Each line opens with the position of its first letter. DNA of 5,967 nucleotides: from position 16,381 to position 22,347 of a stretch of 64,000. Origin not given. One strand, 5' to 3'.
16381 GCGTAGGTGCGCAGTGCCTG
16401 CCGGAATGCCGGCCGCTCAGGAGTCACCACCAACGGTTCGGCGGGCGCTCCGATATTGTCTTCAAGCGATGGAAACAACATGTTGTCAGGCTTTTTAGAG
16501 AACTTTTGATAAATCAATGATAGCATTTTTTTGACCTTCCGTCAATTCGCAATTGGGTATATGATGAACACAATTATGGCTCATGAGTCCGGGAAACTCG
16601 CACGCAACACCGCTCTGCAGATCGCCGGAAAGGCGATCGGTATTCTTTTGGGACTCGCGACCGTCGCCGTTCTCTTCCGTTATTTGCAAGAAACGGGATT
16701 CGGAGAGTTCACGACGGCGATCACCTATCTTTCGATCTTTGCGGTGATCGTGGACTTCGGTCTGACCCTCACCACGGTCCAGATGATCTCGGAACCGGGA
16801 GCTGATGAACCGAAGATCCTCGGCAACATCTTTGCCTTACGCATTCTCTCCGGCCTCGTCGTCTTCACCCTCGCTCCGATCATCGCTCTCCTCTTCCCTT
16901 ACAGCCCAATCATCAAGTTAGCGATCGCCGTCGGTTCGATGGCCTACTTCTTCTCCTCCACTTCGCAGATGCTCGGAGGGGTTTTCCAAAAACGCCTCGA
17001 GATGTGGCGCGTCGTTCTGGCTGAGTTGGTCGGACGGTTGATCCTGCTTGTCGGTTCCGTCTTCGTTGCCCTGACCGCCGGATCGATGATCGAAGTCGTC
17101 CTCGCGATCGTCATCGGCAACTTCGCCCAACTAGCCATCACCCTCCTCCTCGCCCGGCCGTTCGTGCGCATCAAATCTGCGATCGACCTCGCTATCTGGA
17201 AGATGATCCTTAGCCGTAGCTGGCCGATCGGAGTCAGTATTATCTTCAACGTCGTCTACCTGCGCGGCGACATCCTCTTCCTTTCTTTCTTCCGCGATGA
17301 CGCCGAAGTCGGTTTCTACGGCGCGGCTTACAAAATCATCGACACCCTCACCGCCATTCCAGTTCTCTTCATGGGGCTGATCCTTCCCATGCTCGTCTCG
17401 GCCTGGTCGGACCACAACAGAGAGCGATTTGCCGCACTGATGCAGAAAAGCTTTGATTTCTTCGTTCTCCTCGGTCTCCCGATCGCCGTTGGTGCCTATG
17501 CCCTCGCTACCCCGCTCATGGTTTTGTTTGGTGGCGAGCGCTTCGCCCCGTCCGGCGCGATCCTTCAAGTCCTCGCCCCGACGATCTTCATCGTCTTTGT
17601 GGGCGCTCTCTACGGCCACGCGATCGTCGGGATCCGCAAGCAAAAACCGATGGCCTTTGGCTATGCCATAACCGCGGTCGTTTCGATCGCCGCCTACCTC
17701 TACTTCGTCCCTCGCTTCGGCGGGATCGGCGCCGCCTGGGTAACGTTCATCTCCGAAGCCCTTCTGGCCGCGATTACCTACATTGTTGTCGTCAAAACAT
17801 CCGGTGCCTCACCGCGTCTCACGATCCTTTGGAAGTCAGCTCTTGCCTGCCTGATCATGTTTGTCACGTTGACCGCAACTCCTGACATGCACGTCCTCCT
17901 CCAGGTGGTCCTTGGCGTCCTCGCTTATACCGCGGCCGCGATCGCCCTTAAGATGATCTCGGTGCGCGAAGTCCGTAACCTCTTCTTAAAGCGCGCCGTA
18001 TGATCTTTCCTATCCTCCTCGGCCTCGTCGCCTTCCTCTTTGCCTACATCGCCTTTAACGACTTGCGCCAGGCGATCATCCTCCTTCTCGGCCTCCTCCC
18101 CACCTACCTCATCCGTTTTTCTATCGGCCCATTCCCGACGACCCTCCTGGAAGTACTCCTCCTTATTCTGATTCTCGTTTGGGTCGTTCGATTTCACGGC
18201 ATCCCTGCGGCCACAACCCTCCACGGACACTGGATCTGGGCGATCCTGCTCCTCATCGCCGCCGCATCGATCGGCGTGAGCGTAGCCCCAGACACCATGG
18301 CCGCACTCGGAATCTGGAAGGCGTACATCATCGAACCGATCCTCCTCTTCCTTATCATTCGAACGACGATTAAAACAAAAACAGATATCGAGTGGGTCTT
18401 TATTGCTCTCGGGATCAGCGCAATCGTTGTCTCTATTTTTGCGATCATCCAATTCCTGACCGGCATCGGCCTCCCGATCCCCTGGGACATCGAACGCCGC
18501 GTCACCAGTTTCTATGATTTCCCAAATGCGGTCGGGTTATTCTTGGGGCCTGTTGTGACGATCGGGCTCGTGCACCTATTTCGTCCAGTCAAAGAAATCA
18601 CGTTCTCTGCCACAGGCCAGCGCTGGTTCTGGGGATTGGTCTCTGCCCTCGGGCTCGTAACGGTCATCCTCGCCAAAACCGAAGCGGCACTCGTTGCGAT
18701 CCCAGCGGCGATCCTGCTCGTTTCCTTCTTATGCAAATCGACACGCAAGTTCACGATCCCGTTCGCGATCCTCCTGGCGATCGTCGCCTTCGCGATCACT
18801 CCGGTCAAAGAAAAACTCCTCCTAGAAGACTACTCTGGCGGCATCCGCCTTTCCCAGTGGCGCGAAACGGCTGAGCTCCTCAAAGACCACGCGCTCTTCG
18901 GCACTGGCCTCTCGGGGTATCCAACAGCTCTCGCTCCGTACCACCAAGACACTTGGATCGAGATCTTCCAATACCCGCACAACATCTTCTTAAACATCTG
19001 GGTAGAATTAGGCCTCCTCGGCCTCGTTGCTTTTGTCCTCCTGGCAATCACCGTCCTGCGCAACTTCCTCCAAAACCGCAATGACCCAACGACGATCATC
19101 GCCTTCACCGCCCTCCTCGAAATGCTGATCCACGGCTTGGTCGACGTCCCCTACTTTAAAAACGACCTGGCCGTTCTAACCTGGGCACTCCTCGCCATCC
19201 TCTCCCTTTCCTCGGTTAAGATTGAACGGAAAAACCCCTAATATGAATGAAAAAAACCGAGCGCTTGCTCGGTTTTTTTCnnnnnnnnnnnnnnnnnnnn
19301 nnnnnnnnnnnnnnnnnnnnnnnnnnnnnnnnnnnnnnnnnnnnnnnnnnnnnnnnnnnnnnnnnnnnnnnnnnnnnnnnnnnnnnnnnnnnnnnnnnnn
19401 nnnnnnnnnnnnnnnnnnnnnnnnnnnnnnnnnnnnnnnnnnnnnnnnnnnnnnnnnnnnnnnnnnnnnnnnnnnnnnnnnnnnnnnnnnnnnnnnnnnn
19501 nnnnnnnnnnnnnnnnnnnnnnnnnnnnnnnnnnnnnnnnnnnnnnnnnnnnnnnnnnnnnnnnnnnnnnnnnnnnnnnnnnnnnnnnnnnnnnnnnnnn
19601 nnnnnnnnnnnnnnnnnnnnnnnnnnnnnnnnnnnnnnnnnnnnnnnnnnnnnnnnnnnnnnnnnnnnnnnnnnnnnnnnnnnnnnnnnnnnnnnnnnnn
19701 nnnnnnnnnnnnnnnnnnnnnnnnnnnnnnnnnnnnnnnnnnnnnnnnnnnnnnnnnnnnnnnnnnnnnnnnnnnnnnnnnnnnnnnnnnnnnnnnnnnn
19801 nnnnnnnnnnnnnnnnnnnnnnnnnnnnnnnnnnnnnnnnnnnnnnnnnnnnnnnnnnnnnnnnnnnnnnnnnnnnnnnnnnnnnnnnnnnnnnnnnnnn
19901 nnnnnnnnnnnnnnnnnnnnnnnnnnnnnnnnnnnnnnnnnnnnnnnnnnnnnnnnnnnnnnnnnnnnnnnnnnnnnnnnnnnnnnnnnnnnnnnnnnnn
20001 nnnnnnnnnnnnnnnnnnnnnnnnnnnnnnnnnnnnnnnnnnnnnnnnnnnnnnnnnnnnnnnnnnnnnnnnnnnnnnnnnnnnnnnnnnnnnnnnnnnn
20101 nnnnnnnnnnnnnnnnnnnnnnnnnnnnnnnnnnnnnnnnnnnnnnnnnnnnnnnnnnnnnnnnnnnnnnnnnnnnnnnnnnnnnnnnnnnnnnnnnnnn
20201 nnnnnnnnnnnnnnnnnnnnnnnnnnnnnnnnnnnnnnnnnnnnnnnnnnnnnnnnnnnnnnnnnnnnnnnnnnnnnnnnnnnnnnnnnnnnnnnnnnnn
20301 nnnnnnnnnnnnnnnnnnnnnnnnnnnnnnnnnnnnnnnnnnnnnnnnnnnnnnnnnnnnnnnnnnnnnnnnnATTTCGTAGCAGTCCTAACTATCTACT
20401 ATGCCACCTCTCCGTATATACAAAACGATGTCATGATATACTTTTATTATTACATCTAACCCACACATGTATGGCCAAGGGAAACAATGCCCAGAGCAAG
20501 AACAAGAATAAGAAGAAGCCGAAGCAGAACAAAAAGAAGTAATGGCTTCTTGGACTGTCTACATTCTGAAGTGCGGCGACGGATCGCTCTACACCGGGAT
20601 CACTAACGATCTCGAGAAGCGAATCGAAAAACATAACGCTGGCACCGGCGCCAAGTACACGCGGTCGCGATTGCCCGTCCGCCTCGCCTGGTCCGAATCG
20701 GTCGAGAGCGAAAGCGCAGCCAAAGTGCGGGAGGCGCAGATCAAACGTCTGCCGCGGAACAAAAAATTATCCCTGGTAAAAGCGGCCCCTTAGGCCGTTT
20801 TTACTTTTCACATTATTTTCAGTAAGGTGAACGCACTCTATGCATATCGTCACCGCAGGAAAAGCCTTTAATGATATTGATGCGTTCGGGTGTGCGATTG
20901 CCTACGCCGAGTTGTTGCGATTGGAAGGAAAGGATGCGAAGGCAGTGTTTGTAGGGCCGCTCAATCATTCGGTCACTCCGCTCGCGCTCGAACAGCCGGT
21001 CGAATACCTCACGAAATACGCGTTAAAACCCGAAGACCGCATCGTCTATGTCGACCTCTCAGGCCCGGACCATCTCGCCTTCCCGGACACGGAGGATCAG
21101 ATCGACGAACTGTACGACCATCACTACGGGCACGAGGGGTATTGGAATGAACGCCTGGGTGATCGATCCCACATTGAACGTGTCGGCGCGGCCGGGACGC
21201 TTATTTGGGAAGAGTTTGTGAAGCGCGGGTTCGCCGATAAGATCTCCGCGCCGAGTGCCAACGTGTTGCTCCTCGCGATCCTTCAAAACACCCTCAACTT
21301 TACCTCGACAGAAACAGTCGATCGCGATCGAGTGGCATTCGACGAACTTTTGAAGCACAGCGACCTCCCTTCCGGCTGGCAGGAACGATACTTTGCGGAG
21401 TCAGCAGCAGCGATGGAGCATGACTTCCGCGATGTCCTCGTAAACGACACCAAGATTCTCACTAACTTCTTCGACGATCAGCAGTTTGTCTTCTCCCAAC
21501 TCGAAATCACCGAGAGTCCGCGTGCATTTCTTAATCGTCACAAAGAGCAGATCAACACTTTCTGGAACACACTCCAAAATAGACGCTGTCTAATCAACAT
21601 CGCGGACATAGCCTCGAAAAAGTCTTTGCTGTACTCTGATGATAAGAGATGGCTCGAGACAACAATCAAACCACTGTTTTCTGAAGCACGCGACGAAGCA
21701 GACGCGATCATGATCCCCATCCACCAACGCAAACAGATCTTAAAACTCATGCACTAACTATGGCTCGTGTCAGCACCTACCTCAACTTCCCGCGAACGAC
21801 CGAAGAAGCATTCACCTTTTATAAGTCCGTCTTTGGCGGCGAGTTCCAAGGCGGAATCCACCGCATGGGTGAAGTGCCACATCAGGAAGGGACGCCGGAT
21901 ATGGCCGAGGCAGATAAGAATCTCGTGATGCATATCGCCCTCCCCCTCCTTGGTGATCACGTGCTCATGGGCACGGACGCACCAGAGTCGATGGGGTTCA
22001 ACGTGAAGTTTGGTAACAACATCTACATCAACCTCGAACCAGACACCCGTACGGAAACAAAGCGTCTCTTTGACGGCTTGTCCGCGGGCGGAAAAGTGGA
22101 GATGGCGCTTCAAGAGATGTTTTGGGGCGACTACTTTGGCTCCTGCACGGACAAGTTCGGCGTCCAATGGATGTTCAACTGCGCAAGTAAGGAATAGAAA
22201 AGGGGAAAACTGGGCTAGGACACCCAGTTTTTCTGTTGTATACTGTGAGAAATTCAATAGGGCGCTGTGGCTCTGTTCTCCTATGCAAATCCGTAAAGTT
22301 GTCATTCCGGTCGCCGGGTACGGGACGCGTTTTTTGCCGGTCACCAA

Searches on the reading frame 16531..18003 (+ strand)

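Call 8: search_protein_families(library=pfam, proteins=[window:16531-18003:+], max_evalue=0.001)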
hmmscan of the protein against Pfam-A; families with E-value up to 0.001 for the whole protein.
window:16531-18003:+ (490 aa): 2 families
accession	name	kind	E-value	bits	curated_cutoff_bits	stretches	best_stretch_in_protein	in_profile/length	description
PF01943.22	Polysacc_synt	-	4.3e-24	85.8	28.2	1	23-289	1-271/274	Polysaccharide biosynthesis protein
PF13440.11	Polysacc_synt_3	-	2.9e-18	66.6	23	1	47-340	1-290/293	Polysaccharide biosynthesis protein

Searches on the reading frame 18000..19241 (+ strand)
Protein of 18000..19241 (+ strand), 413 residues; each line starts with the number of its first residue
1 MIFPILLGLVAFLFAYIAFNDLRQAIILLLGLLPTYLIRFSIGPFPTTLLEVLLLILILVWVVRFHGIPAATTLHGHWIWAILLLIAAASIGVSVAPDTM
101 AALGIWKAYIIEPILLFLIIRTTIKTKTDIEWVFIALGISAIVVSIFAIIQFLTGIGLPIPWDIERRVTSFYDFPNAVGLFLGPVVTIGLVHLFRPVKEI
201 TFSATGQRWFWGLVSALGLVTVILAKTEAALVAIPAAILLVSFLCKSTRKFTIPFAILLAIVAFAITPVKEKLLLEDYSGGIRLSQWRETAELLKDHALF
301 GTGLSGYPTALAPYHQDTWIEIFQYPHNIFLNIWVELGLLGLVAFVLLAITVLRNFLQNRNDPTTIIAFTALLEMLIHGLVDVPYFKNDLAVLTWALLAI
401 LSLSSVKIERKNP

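Call 8: search_protein_families(library=pfam, proteins=[window:18000-19241:+], max_evalue=0.001)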
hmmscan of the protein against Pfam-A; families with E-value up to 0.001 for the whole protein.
window:18000-19241:+ (413 aa): 1 family
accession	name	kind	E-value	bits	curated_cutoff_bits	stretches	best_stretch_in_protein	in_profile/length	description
PF04932.20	Wzy_C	-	1.4e-19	70.8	31.7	1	214-346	2-149/149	O-Antigen ligase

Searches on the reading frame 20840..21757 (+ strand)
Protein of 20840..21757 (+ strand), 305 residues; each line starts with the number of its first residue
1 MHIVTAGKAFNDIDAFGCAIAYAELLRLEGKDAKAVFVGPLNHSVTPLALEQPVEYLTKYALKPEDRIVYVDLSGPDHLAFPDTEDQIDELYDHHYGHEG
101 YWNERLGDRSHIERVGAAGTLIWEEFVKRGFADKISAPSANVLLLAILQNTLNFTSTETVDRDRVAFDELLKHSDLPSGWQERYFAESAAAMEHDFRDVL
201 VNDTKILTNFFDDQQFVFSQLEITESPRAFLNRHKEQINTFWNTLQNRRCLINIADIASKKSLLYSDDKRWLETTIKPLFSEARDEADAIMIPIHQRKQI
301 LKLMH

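Call 31: search_protein_families(library=pfam, proteins=[window:20840-21757:+], max_evalue=0.001)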
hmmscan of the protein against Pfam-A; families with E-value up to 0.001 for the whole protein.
window:20840-21757:+ (305 aa): 1 family
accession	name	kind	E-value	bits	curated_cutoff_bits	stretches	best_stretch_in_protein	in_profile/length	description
PF01368.27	DHH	-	0.00011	22.9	28.1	1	3-147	2-125/125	DHH family, N-terminal domain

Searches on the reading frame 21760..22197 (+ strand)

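Call 31: search_protein_families(library=pfam, proteins=[window:21760-22197:+], max_evalue=0.001)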
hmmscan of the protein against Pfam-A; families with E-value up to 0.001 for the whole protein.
window:21760-22197:+ (145 aa): 2 families
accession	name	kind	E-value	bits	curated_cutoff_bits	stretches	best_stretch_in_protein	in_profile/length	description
PF06983.19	3-dmu-9_3-mt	-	5.1e-08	33.9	24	1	4-137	3-113/116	3-demethylubiquinone-9 3-methyltransferase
PF00903.31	Glyoxalase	-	8.5e-07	29.8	20.6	1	14-139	12-121/121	Glyoxalase/Bleomycin resistance protein/Dioxygenase superfamily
